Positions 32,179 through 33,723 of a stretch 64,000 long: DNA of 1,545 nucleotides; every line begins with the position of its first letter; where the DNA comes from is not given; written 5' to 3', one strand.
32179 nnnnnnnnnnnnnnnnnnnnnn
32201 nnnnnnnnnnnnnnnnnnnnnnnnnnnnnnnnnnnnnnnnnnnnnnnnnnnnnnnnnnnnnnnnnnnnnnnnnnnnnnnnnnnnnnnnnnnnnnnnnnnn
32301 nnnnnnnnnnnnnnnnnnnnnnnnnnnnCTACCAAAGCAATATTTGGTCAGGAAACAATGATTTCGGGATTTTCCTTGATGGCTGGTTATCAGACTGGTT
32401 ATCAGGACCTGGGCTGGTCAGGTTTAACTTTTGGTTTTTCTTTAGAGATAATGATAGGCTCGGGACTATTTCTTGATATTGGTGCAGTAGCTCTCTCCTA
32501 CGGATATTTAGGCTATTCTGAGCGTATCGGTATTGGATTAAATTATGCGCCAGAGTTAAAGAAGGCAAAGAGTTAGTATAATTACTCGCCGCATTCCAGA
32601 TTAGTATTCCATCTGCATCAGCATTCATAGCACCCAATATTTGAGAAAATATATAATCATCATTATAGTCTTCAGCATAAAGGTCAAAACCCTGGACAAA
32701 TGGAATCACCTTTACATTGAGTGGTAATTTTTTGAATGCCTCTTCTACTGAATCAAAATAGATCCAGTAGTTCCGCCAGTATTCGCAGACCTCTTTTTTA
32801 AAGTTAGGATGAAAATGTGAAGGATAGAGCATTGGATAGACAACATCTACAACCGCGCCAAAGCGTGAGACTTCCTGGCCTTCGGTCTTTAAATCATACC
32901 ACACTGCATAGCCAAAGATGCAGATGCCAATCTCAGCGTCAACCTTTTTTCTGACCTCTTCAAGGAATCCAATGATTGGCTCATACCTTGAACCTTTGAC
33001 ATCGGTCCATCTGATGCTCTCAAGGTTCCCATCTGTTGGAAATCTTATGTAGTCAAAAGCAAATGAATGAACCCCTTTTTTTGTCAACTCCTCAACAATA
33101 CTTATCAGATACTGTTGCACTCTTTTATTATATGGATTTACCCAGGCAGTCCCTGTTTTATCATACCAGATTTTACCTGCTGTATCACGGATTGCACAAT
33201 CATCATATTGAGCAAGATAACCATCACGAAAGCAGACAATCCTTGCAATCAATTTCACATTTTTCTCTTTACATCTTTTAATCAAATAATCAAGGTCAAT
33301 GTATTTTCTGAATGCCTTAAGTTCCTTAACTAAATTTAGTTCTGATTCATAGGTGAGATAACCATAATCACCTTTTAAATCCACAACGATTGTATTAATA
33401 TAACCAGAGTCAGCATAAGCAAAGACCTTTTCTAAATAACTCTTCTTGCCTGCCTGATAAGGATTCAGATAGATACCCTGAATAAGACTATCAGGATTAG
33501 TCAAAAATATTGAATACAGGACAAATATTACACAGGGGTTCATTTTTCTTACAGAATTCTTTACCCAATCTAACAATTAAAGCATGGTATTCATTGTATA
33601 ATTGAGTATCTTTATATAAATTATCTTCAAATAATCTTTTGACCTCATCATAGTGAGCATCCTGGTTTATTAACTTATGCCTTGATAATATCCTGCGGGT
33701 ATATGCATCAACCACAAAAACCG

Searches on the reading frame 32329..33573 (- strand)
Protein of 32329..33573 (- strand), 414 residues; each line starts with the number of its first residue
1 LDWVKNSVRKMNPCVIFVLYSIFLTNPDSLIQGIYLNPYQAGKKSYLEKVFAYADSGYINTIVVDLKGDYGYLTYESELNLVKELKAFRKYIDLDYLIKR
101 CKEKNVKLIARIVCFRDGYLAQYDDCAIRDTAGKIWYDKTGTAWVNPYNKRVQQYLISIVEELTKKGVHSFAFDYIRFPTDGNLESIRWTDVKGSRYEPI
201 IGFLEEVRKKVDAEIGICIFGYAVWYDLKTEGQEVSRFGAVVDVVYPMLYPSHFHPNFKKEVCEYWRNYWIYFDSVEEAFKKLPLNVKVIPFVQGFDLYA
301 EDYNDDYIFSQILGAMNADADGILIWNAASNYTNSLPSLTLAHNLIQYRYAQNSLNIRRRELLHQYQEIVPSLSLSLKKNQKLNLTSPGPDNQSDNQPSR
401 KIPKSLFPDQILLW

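Call 59: search_protein_families(library=pfam, proteins=[window:32329-33573:-], max_evalue=0.0001)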
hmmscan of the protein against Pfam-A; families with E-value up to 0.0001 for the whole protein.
window:32329-33573:- (414 aa): 1 family
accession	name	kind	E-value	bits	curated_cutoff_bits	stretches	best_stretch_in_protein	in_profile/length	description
PF13200.12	DUF4015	-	6.1e-71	239.5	27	1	33-332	1-313/313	Putative glycosyl hydrolase domain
